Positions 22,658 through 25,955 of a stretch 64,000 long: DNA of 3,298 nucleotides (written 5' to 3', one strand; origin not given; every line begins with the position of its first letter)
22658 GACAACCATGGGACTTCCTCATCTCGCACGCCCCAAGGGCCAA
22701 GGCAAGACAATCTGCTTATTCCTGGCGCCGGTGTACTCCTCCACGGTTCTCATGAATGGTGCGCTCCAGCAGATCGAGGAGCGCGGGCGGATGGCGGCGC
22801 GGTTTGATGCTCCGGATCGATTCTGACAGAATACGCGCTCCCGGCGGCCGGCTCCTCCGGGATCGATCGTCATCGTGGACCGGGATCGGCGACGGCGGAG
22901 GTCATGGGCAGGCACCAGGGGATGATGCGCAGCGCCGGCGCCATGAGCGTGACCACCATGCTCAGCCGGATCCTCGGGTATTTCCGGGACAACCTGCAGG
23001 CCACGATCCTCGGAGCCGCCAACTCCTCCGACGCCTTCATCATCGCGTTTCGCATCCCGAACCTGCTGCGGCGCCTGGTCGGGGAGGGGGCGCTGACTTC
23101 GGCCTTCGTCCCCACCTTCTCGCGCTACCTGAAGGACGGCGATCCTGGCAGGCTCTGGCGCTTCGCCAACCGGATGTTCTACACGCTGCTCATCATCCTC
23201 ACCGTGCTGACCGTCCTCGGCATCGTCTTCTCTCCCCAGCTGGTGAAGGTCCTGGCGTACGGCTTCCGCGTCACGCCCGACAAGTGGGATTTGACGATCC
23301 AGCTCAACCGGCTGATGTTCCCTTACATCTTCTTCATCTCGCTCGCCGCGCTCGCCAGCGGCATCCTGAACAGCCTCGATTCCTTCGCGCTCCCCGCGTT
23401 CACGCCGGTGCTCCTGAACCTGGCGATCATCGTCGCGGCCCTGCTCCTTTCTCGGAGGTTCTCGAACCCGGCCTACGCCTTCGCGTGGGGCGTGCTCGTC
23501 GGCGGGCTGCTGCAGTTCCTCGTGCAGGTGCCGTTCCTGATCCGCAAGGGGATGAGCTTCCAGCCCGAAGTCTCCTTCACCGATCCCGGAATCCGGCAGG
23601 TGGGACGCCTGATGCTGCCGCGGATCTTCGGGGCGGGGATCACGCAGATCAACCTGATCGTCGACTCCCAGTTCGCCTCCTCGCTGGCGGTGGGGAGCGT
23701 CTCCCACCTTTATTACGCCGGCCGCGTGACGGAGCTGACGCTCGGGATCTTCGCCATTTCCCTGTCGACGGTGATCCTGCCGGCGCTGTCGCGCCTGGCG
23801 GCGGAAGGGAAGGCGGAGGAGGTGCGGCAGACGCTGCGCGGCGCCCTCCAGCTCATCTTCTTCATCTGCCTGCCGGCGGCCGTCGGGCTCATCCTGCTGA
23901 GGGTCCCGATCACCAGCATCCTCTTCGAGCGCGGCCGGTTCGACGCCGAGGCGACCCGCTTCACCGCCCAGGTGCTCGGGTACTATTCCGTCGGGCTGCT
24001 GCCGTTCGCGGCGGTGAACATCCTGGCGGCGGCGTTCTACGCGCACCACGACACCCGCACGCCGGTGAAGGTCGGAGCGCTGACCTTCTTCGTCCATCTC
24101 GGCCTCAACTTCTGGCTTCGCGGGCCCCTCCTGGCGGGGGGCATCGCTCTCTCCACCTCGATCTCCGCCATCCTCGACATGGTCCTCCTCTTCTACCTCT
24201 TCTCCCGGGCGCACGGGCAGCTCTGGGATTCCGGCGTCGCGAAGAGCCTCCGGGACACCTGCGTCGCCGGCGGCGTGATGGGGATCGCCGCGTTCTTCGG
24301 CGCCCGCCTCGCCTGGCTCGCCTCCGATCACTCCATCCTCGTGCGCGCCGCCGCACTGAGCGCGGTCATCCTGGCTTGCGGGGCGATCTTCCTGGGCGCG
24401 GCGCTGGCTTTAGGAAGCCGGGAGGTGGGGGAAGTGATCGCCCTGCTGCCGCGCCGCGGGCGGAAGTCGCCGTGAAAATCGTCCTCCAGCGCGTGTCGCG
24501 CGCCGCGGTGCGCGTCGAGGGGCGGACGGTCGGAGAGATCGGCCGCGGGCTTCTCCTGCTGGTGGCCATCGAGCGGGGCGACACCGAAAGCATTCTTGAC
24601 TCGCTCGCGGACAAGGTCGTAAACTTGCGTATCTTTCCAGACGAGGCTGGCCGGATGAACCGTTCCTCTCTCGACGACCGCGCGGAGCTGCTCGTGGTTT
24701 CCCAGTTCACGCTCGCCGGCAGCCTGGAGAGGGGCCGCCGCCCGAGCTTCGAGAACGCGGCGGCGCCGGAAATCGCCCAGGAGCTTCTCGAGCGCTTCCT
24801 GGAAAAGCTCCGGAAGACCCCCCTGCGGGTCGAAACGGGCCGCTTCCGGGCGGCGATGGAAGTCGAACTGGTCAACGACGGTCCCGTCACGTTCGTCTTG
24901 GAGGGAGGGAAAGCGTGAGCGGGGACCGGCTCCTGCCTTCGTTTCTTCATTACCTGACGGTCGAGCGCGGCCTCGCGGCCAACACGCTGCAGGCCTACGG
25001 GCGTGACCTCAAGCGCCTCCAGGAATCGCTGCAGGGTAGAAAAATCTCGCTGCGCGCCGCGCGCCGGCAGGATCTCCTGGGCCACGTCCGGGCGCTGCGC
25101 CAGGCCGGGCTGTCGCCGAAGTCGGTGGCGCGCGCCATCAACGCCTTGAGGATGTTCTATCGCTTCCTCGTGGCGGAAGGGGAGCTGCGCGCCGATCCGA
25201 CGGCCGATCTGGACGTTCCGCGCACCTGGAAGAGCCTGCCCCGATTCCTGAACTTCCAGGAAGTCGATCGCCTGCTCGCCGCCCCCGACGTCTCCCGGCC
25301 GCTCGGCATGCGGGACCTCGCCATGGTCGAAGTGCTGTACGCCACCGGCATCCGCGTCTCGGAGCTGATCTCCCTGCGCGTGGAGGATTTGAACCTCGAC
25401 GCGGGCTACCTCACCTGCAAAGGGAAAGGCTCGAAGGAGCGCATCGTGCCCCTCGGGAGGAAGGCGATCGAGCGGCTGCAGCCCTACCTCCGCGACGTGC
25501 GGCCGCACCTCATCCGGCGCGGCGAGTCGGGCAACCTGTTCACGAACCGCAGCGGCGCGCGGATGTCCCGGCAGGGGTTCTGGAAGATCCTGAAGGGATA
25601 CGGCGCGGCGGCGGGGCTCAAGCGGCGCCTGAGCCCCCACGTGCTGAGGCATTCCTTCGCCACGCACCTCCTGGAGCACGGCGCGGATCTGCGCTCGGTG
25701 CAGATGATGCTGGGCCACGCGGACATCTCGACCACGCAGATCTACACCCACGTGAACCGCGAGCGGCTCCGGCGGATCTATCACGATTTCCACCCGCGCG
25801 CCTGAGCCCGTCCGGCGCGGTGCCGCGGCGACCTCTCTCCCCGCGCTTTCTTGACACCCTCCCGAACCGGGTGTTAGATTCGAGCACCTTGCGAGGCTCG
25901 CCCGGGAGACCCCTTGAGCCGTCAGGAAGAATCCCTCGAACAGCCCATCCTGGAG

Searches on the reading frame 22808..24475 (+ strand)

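Call 72: search_protein_families(library=pfam, proteins=[window:22808-24475:+], max_evalue=0.00001)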
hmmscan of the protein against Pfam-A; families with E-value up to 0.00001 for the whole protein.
window:22808-24475:+ (555 aa): 3 families
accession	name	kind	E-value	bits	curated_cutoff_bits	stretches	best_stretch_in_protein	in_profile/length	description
PF03023.19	MurJ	-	5.5e-129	431.1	27.4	1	65-497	2-431/451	Lipid II flippase MurJ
PF01554.23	MatE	-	9.4e-10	38.9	24.9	1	283-436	13-161/161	MatE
PF13440.11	Polysacc_synt_3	-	3.6e-08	33.4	23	1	219-373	136-284/293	Polysaccharide biosynthesis protein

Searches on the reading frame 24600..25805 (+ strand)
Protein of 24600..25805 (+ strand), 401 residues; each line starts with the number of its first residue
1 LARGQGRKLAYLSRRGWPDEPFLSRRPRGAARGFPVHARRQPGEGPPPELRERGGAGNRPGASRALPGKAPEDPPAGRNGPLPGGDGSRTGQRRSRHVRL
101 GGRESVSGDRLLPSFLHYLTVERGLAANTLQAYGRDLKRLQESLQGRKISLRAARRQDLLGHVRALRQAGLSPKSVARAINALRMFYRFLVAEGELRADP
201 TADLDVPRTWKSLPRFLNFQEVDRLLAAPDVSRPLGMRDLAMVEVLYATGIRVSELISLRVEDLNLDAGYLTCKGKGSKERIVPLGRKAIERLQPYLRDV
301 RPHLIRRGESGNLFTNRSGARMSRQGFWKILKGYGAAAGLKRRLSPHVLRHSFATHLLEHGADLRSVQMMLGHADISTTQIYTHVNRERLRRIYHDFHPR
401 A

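Call 72: search_protein_families(library=pfam, proteins=[window:24600-25805:+], max_evalue=0.00001)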
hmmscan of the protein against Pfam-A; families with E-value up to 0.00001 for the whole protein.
window:24600-25805:+ (401 aa): 2 families
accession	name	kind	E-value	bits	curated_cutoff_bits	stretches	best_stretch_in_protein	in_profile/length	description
PF00589.27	Phage_integrase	-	3.4e-53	180.4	27.1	1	216-388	2-171/172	Phage integrase family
PF02899.23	Phage_int_SAM_1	-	1.2e-20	74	22.3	1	114-194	3-83/83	Phage integrase, N-terminal SAM-like domain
